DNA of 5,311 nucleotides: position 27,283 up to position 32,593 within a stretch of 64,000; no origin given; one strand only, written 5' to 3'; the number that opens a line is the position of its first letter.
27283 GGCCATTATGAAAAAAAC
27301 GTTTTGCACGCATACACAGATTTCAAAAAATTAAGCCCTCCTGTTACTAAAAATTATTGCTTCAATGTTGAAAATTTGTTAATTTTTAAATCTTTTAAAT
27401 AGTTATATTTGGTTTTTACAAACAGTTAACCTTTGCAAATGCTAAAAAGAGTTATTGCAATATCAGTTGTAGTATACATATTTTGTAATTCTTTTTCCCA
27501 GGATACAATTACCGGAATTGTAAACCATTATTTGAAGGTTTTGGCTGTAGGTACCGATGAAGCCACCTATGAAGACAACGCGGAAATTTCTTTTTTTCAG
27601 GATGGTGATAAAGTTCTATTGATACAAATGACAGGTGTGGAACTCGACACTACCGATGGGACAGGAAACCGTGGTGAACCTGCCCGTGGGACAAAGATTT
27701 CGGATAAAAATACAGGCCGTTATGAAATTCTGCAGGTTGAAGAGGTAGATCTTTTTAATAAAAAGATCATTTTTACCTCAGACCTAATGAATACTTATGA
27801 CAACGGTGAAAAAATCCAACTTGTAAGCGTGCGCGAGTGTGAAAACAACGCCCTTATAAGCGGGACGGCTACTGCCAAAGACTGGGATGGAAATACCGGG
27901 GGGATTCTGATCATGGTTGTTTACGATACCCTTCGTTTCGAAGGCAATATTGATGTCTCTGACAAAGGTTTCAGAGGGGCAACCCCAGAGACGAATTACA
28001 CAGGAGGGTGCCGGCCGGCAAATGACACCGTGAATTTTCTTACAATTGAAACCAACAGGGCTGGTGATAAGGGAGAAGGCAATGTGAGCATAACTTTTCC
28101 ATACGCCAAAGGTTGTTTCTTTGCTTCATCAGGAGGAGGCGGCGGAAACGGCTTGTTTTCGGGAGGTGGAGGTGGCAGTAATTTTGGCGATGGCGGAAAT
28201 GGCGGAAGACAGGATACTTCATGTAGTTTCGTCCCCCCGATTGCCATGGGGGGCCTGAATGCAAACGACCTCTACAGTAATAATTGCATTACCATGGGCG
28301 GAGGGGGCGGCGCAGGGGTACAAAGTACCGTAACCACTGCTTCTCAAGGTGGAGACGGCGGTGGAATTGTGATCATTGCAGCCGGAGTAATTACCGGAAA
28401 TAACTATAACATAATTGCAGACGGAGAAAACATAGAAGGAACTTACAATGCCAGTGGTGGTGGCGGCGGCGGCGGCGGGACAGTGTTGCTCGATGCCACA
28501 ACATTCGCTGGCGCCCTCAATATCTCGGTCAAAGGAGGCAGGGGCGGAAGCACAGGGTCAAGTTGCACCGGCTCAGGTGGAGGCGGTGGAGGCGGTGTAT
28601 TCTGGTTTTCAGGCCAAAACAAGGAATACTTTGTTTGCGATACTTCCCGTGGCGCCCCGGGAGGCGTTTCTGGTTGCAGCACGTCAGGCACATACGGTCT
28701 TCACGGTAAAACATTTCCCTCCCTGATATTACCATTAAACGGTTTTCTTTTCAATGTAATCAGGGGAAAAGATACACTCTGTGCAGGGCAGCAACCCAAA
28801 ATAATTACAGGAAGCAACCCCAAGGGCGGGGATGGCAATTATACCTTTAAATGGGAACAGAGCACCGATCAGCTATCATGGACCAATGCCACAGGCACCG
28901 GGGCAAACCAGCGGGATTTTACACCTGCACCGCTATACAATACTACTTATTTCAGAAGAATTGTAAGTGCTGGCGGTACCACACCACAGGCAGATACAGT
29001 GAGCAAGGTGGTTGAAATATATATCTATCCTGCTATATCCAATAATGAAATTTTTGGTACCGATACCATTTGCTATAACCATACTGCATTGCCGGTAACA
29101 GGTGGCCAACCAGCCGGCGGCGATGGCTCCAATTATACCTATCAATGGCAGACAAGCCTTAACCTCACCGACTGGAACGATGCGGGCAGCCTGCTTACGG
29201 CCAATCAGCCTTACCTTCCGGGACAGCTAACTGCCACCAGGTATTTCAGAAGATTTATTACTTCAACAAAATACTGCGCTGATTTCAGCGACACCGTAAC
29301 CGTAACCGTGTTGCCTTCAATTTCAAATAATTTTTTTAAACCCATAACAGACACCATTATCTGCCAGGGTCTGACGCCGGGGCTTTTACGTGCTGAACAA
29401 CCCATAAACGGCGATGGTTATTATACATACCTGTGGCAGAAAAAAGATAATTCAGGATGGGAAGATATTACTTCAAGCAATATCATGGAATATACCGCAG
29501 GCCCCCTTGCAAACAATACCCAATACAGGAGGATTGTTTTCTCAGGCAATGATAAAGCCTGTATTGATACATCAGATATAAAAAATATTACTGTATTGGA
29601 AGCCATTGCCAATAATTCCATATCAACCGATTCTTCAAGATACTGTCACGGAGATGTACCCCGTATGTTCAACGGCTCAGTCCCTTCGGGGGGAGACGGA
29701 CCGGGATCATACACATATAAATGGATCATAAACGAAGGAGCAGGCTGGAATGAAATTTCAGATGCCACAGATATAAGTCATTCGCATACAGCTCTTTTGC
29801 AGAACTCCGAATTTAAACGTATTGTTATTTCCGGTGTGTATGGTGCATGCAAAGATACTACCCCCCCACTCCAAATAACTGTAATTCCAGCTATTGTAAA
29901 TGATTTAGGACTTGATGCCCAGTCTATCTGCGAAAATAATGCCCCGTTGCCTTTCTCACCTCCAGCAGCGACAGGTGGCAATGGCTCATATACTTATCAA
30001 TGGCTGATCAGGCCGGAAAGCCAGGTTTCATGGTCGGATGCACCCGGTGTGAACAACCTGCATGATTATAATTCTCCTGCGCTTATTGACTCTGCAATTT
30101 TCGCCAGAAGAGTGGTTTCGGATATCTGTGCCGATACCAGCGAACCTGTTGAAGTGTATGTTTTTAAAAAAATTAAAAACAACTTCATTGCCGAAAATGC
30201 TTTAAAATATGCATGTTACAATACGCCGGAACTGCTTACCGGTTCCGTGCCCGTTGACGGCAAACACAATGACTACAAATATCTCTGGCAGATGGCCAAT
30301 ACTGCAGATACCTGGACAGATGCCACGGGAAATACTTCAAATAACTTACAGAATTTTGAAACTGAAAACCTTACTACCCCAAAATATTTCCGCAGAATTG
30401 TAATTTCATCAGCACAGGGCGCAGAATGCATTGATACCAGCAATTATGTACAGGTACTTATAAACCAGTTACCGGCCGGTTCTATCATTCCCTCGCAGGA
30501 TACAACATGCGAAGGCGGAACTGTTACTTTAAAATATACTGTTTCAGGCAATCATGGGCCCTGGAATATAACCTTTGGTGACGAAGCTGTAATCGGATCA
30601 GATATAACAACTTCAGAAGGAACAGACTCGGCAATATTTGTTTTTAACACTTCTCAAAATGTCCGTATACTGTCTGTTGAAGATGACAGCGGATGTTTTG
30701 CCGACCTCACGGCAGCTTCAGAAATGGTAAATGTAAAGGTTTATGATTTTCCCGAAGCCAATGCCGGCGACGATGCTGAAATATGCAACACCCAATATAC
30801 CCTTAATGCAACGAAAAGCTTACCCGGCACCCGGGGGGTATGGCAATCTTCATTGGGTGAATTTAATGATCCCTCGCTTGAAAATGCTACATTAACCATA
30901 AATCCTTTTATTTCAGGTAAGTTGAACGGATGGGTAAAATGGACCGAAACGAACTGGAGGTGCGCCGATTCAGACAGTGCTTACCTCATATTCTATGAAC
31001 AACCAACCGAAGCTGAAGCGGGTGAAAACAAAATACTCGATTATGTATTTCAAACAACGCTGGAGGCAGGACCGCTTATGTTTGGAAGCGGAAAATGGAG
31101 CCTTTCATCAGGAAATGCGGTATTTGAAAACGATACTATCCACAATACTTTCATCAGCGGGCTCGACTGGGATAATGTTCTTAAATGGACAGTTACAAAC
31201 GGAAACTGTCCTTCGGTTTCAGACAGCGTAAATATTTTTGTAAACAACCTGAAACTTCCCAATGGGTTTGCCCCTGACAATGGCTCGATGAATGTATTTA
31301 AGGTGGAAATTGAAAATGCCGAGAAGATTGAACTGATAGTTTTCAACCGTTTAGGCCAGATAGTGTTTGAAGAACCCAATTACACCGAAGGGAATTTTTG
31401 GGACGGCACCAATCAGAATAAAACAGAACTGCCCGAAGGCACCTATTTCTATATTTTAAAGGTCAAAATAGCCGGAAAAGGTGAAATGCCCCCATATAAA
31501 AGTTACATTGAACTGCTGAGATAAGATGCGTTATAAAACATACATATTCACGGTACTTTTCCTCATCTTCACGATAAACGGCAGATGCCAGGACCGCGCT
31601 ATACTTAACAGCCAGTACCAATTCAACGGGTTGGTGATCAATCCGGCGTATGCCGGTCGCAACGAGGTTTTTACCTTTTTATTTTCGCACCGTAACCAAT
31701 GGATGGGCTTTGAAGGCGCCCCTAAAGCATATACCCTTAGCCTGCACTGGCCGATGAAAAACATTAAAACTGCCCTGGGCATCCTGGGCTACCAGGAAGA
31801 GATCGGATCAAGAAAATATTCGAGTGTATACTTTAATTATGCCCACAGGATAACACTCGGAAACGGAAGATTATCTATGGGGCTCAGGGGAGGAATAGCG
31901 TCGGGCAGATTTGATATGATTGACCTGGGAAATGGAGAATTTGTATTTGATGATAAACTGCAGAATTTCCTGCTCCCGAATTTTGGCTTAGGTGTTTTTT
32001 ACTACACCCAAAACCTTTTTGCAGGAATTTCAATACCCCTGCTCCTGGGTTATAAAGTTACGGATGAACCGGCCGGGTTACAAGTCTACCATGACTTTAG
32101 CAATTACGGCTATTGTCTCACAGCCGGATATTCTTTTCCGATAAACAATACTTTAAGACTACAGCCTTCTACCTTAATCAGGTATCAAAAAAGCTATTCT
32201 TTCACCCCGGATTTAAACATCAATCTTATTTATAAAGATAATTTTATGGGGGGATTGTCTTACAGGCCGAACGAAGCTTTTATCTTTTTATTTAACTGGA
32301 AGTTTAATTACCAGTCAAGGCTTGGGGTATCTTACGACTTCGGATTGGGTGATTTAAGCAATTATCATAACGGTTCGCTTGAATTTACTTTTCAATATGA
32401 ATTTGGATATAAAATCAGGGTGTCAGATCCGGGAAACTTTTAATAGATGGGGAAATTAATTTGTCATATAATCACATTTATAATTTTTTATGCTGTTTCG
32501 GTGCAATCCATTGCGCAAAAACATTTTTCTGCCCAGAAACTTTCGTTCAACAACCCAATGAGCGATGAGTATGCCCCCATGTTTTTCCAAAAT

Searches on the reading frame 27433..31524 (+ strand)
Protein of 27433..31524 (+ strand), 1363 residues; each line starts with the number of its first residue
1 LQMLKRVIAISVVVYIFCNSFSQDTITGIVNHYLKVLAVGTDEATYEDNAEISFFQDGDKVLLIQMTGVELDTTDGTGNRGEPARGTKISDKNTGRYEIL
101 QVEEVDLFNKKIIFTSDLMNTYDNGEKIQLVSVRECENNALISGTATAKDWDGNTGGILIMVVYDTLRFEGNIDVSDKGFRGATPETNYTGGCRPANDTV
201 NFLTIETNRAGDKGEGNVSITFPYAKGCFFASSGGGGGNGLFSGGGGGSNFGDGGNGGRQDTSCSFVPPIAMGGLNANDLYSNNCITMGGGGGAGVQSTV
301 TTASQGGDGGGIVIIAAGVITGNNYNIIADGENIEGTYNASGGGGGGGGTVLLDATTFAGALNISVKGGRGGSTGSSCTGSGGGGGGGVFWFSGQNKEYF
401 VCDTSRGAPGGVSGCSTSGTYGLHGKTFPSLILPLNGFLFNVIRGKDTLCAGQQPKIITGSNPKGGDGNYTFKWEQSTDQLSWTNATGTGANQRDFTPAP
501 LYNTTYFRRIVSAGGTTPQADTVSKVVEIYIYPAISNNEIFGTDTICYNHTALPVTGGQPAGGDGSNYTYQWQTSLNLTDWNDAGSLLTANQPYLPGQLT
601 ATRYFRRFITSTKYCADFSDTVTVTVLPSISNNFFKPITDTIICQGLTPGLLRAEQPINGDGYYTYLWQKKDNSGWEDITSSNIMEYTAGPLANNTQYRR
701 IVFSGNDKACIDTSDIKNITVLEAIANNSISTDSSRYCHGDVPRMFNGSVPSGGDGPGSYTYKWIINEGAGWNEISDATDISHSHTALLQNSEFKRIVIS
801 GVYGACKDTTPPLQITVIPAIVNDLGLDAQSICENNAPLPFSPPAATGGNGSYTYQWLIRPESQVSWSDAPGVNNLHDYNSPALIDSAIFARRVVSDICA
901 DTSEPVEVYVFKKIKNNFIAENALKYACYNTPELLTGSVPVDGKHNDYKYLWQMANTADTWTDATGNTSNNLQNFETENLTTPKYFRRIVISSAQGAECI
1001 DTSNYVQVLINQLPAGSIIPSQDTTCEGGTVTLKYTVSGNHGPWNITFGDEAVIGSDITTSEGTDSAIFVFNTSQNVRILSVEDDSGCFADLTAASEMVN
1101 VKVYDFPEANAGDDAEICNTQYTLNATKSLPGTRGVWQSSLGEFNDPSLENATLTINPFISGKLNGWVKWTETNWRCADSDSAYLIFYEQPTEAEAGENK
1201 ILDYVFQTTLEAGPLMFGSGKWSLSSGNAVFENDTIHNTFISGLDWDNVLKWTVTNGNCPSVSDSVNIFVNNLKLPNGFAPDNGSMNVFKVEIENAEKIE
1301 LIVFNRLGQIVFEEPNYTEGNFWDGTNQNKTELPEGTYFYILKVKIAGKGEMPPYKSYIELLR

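Call 5: search_protein_families(library=pfam, proteins=[window:27433-31524:+], max_evalue=0.01)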
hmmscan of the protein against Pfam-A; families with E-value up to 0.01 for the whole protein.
window:27433-31524:+ (1363 aa): 1 family
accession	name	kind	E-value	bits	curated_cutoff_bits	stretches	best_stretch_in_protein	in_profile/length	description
PF13585.12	CHU_C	-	2.3e-18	66.5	27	1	1274-1360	2-85/86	CHU_C Type IX secretion signal domain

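Call 6: search_protein_families(library=ncbifam, proteins=[window:27433-31524:+], max_evalue=0.01)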
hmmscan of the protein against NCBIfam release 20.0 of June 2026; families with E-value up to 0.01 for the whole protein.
window:27433-31524:+ (1363 aa): 3 families
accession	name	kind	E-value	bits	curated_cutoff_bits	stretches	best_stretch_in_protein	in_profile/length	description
NF047640.1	gliding_AgmC_N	equivalog_domain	1.3e-50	172.5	275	1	28-404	42-406/412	adventurous gliding motility protein AgmC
TIGR04131.1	Bac_Flav_CTERM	domain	3.3e-06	27.1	35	1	1274-1347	2-74/85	T9SS type B sorting domain-containing protein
TIGR04183.1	Por_Secre_tail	domain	0.0072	16.3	23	0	1287-1343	9-59/72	T9SS type A sorting domain-containing protein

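Call 70: search_solved_structures(query=window:27433-31521:+, max_evalue=0.01)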
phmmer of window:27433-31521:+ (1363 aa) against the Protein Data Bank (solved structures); distinct sequences matched with E-value up to 0.01: 1.
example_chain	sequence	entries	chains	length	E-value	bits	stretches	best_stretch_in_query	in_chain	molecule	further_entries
9flp_A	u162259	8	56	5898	5.3e-11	44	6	1098-1282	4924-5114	The grappling hook protein A in the bacterium Aureispira sp. CCB-QB1 | The grappling hook protein A (GhpA) in the bacterium Aureispira sp. CCB-QB1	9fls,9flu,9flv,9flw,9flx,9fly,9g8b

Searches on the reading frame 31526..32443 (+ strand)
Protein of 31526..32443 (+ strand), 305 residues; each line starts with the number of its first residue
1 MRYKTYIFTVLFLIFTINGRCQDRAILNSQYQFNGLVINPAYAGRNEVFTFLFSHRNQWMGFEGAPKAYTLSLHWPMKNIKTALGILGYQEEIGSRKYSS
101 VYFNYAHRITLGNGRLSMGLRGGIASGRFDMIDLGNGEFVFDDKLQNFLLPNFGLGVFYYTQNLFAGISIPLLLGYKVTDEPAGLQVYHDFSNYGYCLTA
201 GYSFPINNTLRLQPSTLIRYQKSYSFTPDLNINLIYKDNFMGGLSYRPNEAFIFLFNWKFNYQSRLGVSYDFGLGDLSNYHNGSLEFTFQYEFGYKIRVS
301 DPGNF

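Call 5: search_protein_families(library=pfam, proteins=[window:31526-32443:+], max_evalue=0.01)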
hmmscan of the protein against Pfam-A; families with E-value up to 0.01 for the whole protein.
window:31526-32443:+ (305 aa): 1 family
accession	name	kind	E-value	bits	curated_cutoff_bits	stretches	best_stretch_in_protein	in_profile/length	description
PF11751.14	PorP_SprF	-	1.5e-57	195.6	22.3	1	29-291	10-273/273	Type IX secretion system membrane protein PorP/SprF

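Call 6: search_protein_families(library=ncbifam, proteins=[window:31526-32443:+], max_evalue=0.01)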
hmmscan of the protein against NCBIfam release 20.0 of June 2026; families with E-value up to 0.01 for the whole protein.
window:31526-32443:+ (305 aa): 1 family
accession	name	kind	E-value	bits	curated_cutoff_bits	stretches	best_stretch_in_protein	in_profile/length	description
TIGR03519.1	T9SS_PorP_fam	subfamily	8e-61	206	90.55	1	4-293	2-292/292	PorP/SprF family type IX secretion system membrane protein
